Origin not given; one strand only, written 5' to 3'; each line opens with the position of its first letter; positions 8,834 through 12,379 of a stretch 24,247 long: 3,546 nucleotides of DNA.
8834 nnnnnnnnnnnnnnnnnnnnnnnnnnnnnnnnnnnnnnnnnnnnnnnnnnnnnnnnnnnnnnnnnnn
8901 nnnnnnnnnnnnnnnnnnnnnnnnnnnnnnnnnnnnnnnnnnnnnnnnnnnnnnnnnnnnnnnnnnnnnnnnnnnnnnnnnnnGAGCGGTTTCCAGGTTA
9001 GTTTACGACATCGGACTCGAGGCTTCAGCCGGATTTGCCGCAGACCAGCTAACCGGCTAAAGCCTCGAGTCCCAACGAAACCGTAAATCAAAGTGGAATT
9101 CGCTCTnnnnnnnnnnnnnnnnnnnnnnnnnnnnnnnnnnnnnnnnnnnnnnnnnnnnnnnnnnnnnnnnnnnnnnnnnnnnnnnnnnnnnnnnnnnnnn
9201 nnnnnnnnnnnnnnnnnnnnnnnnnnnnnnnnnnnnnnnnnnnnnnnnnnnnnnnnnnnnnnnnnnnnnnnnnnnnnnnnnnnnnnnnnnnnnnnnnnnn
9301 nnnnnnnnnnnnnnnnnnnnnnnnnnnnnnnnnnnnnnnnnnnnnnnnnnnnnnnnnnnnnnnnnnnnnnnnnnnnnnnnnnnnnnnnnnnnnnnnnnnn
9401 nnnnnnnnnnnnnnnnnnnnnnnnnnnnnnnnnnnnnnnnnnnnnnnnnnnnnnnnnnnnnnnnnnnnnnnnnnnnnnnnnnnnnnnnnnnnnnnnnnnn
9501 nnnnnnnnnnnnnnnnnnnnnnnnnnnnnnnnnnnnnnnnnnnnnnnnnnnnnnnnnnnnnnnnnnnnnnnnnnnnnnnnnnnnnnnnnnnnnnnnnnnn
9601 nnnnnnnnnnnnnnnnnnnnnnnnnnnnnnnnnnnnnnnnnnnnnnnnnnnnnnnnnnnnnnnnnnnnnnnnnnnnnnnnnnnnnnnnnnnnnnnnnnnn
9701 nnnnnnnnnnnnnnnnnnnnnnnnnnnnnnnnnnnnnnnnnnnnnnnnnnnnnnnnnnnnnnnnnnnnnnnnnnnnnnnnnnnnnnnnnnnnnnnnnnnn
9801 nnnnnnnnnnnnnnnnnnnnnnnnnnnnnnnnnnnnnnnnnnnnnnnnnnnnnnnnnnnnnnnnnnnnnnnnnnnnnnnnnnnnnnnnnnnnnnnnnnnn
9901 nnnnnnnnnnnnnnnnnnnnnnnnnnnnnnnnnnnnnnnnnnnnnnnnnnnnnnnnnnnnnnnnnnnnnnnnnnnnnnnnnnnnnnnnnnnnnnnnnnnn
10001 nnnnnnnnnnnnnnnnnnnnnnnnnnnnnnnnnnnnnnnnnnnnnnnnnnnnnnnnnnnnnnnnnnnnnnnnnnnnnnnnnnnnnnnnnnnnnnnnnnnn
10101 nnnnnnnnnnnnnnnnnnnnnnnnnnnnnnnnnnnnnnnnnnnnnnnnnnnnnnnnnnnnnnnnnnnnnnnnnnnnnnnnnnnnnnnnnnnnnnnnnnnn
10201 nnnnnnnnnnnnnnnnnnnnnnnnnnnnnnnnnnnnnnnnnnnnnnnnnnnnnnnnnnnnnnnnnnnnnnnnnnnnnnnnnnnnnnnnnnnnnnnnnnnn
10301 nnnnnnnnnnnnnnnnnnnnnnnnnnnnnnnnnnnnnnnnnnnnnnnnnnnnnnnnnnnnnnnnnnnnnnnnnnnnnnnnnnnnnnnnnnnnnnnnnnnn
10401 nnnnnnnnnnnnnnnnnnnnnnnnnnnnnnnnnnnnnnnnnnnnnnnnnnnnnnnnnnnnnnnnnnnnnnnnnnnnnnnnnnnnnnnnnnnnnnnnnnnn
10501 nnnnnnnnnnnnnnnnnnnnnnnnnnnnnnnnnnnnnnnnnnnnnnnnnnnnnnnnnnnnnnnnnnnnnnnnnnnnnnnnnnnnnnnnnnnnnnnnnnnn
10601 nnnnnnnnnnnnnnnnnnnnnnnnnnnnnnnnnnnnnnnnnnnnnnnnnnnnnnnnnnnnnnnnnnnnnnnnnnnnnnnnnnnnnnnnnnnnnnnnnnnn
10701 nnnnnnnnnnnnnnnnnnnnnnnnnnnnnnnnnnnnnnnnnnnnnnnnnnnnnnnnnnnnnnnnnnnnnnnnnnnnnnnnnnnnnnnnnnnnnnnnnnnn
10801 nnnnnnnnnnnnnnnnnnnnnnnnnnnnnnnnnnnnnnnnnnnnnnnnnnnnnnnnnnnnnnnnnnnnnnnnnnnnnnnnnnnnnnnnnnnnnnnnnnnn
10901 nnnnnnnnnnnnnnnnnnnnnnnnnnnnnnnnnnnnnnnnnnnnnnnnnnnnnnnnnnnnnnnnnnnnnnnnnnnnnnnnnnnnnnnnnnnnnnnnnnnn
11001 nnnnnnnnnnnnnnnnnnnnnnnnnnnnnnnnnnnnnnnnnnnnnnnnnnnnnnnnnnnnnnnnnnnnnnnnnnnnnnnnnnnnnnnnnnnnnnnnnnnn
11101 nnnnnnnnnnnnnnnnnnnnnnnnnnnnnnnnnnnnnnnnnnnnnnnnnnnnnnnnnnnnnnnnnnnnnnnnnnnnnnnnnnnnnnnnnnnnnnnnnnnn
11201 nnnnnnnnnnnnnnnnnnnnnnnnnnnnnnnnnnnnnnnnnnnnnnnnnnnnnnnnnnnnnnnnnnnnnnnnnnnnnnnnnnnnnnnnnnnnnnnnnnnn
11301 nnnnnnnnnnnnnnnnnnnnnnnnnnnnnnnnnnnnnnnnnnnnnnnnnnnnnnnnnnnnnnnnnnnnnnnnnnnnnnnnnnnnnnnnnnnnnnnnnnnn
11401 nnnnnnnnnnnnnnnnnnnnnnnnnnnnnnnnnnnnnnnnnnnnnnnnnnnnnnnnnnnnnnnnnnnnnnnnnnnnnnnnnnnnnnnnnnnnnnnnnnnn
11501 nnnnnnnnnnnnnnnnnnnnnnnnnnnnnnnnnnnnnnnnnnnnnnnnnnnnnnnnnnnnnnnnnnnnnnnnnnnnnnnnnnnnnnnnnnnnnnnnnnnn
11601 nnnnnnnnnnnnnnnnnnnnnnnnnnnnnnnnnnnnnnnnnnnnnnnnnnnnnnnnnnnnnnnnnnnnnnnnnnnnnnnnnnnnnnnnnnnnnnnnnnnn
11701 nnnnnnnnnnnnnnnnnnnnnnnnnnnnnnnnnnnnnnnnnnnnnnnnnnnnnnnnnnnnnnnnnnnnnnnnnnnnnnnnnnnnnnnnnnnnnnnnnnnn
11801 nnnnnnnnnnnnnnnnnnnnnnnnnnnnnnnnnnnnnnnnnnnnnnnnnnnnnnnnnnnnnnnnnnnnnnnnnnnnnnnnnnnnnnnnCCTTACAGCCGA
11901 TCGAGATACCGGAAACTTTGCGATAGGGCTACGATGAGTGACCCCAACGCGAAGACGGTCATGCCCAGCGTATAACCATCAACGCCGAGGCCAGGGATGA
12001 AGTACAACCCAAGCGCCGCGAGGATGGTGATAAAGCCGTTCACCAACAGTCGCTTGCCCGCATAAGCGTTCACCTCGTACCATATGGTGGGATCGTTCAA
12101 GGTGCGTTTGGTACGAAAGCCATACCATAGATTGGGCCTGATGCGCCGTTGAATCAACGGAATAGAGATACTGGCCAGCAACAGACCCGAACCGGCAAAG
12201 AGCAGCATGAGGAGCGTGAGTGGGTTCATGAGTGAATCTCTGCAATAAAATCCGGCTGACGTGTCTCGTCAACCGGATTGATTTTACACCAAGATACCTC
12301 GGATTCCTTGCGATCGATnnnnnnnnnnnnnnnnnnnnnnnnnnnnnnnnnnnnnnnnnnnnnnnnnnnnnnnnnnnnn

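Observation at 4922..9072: Two hairpin elements share a conserved loop (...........) and stem core (CTTCAG) while the rest of the stem covaries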

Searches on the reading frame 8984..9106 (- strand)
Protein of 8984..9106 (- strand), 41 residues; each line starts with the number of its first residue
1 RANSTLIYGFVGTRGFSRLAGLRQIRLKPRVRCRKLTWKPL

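Call 39: find_homologous_proteins(query=window:8984-9106:-, max_evalue=1)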
Query seq(41 aa): no candidate shares three 5-residue words with the query. No homologue found.

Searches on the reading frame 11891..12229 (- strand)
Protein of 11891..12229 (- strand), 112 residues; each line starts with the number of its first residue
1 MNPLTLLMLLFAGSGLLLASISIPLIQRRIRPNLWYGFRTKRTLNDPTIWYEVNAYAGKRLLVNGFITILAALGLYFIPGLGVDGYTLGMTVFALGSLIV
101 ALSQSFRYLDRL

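Call 7: search_protein_families(library=pfam, proteins=[window:11891-12229:-])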
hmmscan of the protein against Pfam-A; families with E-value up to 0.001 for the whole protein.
window:11891-12229:- (112 aa): 1 family
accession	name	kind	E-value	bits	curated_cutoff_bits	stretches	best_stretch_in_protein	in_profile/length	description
PF13630.11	SdpI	-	3.2e-13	50.1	28.2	1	30-100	2-66/71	SdpI/YfhL protein family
